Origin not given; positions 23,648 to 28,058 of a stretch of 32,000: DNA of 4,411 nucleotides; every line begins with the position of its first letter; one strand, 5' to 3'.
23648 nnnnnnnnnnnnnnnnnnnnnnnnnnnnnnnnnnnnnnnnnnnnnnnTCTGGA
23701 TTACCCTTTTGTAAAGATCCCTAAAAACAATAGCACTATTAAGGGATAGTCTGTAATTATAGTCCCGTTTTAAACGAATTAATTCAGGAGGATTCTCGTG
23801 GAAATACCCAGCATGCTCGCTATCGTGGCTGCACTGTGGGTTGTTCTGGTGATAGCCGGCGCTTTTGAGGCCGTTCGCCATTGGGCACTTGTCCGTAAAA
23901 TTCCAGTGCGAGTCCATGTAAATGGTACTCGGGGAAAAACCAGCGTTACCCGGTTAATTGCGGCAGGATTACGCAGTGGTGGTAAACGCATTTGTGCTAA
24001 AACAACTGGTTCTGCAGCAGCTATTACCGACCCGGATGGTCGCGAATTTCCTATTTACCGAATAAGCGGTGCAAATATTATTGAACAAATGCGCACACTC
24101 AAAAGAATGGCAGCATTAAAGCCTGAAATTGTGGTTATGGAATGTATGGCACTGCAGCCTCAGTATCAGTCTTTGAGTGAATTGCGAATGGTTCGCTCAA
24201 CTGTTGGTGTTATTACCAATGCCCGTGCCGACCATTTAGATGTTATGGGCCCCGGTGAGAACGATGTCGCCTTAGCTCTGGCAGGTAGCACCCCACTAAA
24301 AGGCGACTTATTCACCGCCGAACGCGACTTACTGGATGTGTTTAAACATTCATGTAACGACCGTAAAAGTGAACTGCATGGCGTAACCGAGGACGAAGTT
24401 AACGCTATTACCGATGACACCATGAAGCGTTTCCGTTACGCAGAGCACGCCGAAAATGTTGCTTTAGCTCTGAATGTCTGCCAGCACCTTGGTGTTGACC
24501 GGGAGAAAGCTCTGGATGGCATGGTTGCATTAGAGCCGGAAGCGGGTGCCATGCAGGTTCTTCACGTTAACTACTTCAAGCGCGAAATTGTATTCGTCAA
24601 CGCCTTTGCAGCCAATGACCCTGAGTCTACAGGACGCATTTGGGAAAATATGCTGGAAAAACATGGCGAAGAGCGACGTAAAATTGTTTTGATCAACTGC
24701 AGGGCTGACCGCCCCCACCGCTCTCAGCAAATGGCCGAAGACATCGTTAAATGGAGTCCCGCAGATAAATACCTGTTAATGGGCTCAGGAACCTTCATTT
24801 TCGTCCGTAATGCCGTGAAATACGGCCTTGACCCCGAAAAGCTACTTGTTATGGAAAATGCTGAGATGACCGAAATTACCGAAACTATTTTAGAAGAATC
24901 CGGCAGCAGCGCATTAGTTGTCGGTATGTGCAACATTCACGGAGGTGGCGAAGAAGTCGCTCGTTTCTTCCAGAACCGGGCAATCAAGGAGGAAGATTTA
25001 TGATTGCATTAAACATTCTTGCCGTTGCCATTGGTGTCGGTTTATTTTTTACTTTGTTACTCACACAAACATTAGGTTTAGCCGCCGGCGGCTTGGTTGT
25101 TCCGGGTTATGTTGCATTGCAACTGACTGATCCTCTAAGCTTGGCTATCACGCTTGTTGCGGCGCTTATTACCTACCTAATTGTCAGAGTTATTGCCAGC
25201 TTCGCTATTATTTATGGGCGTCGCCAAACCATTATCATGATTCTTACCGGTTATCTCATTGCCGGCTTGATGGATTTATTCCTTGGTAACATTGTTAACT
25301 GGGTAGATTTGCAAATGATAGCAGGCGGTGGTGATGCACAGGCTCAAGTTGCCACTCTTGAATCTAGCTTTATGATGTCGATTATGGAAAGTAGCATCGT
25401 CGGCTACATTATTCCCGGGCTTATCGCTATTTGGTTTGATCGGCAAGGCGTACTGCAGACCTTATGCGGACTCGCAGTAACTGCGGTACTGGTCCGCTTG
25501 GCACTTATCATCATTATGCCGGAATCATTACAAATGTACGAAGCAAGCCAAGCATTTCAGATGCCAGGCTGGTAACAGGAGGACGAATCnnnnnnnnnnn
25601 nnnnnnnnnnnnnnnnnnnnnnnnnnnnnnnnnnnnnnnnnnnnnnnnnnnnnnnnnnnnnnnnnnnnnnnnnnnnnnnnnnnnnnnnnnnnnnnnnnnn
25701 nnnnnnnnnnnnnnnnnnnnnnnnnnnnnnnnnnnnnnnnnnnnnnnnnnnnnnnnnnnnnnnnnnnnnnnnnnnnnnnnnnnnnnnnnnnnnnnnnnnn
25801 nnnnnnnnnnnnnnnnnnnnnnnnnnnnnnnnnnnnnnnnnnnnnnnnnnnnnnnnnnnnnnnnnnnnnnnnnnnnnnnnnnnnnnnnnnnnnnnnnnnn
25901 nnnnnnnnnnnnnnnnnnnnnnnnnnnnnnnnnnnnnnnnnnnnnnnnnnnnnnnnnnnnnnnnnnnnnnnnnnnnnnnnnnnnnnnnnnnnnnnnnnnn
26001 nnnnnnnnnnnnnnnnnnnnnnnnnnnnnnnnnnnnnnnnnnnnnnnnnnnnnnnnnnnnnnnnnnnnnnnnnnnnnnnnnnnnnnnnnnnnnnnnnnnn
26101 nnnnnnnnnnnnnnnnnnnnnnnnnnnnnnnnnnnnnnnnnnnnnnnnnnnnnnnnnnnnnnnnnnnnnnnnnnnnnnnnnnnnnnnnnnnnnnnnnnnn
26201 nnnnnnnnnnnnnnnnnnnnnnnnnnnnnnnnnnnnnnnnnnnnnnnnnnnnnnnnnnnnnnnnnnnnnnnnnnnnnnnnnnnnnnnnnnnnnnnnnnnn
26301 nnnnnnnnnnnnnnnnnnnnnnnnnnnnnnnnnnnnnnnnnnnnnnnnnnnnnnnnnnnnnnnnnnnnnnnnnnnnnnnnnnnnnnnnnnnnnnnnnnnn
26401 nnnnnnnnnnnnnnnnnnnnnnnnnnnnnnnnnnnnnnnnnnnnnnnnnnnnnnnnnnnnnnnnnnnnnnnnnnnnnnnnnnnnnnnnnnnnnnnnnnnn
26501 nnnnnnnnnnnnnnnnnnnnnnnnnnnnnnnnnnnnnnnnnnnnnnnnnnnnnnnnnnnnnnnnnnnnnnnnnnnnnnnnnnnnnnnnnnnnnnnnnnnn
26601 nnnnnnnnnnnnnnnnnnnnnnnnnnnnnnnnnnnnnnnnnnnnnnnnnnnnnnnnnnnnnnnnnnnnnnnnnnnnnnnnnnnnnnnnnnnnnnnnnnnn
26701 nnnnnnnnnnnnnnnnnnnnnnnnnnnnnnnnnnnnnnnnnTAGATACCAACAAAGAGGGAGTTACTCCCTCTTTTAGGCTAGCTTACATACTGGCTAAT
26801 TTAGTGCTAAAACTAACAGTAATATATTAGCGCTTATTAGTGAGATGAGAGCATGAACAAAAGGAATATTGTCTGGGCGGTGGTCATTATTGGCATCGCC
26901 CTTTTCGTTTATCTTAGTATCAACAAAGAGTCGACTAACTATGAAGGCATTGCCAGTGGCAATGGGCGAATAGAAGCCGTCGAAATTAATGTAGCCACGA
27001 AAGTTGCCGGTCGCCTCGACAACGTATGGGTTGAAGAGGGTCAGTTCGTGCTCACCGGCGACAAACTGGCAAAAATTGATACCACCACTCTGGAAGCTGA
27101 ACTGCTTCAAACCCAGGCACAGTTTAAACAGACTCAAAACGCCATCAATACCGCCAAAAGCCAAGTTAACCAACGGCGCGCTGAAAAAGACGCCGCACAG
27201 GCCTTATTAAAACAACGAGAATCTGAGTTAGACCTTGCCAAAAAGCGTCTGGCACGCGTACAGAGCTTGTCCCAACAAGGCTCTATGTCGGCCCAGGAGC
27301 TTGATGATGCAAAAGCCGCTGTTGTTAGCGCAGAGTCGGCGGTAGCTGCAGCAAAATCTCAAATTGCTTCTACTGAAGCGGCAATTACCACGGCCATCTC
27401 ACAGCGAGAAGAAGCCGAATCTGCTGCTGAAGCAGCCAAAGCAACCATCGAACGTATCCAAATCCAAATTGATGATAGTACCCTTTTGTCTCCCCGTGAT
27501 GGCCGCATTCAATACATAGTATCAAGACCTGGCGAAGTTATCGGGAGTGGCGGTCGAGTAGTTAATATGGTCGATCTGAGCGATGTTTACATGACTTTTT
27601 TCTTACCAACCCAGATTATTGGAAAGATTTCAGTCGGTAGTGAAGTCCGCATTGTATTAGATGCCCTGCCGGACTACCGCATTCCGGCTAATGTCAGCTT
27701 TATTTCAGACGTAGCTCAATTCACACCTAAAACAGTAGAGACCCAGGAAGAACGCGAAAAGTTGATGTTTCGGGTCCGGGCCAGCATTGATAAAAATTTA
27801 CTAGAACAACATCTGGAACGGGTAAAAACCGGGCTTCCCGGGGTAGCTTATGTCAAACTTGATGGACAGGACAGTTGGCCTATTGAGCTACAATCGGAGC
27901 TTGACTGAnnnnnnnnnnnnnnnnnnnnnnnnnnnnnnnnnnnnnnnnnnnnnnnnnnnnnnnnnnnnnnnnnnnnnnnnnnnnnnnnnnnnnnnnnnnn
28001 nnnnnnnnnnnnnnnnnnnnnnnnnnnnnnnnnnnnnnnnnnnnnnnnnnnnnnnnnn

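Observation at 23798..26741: Non-canonical poly-gamma-glutamate locus: pgsB-pgsC plus an uncharacterised two-TM protein, with no pgsA/capA, pgsE or depolymerase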

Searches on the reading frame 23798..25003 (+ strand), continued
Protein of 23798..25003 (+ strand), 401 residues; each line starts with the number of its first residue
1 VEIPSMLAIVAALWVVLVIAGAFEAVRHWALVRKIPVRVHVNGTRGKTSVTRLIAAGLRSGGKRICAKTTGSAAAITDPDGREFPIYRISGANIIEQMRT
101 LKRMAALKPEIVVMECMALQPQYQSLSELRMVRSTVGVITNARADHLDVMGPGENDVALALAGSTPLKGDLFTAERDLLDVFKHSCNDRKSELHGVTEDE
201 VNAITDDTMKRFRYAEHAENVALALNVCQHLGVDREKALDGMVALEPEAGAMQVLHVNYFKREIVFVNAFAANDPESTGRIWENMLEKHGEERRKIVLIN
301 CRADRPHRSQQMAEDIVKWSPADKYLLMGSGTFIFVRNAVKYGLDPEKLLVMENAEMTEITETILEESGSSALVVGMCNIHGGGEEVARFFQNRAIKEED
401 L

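Call 59: find_homologous_proteins(query=L082:6498-7457:+, max_evalue=0.00001)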
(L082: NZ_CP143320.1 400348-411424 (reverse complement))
Query L082:6498-7457:+ (319 aa): 89 proteins with E <= 0.00001 among 2116 candidates.
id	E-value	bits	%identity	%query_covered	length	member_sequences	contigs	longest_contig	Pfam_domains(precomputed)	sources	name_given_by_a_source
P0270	7.5e-186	634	96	96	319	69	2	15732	-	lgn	-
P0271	1.5e-175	601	89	99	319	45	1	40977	-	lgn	-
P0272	3.6e-170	583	86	97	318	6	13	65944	-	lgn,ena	-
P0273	8.3e-169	579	86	97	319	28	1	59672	-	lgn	-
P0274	2.0e-157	541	82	96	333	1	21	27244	-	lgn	-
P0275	8.1e-154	529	79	97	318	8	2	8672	-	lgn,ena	-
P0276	1.9e-153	528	79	97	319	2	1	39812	-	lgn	-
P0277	1.0e-144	499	83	87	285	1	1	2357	-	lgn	-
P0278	6.9e-144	497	77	97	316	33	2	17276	-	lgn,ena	-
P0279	1.5e-129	450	68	96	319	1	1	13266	-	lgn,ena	-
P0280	1.0e-97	345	56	97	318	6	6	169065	-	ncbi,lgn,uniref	ncbi:MAG: poly-gamma-glutamate system protein [Cetobacterium sp.]|uniref:poly-gamma-glutamate system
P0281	1.3e-97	345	55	98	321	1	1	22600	-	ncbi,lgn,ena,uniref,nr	ncbi:poly-gamma-glutamate system protein [uncultured Cetobacterium sp.]|uniref:poly-gamma-glutamate 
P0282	8.4e-92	326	78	61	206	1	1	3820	-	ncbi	ncbi:poly-gamma-glutamate system protein, partial [Cetobacterium sp.]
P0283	6.1e-90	320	52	97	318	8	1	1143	-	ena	-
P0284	4.9e-86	307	55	87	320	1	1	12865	-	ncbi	-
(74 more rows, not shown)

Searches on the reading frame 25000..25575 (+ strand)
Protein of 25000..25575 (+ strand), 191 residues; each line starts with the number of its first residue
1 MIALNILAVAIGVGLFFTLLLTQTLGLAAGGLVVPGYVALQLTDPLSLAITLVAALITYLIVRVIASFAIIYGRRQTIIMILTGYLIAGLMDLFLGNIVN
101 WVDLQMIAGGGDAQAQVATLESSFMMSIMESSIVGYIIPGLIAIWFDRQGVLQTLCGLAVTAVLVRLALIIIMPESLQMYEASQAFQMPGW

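Call 3: search_protein_families(library=ncbifam, proteins=[window:25000-25575:+], max_evalue=0.01)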
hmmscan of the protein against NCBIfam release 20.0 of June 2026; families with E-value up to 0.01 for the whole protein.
window:25000-25575:+ (191 aa): 1 family
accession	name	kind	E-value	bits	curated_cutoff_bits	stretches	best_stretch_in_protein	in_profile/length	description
TIGR04011.1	poly_gGlu_PgsC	equivalog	1.6e-32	112.6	96.45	1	11-166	1-132/132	poly-gamma-glutamate biosynthesis protein PgsC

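Call 4: search_protein_families(library=pfam, proteins=[window:25000-25575:+], max_evalue=0.01)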
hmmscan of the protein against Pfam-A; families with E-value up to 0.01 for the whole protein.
window:25000-25575:+ (191 aa): 1 family
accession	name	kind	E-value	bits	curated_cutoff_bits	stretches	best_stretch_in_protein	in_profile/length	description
PF14102.11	Caps_synth_CapC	-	2.4e-31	109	27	1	13-155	1-119/119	Capsule biosynthesis CapC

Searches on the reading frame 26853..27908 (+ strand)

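Call 7: search_protein_families(library=ncbifam, proteins=[window:26853-27908:+], max_evalue=0.00001)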
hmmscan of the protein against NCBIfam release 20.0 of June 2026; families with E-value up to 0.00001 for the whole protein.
window:26853-27908:+ (351 aa): 16 families
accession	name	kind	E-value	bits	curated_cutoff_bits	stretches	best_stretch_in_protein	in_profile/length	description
NF002939.0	PRK03598.1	equivalog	3.6e-44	151.3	393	1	3-314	3-310/332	secretion protein HlyD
TIGR01730.1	RND_mfp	subfamily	1.6e-32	112.8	94.9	2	173-289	99-215/322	efflux RND transporter periplasmic adaptor subunit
NF007785.0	PRK10476.1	equivalog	2.2e-32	112.2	376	1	4-268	10-268/347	multidrug transporter subunit MdtN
TIGR00998.1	8a0101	subfamily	1e-27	97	390.8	1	8-277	10-274/334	EmrA/EmrK family multidrug efflux transporter periplasmic adaptor subunit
TIGR01843.1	type_I_hlyD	subfamily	2.9e-18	66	208.65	1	88-335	135-397/422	HlyD family type I secretion periplasmic adaptor subunit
TIGR02971.1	heterocyst_DevB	subfamily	3.7e-17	62.7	129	1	44-274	15-269/327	ABC exporter membrane fusion protein, DevB family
NF011715.0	PRK15136.1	equivalog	2.5e-16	59.3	563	1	10-271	31-278/390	multidrug efflux MFS transporter periplasmic adaptor subunit EmrA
NF008589.1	PRK11556.1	equivalog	1.4e-11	43.9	391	1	35-118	74-156/392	MdtA/MuxA family multidrug efflux RND transporter periplasmic adaptor subunit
TIGR00999.1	8a0102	subfamily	1.3e-10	40.9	319.3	1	69-287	7-170/271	CzcB/NccB family metal efflux transporter periplasmic adaptor subunit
NF000272.2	OqxA_adapt_sub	exception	2.2e-08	33.5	835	1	35-125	57-146/391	multidrug efflux RND transporter periplasmic adaptor subunit OqxA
NF045904.1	RND-peri-MexE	equivalog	1.1e-07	31.1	714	1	37-115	55-136/390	multidrug efflux RND transporter periplasmic adaptor subunit MexE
NF007850.1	PRK10559.1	equivalog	2.7e-07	30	400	0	37-142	33-140/303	p-hydroxybenzoic acid efflux pump subunit AaeA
NF033138.2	RND-peri-MexC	equivalog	1.9e-06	27.3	625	0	37-107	55-126/375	MexC family multidrug efflux RND transporter periplasmic adaptor subunit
NF008606.0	PRK11578.1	equivalog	2.1e-06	27.1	342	0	23-183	29-179/371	macrolide transporter subunit MacA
TIGR03794.1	NHLM_micro_HlyD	equivalog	3.1e-06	26.4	156.2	0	31-187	49-203/421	NHLP bacteriocin system secretion protein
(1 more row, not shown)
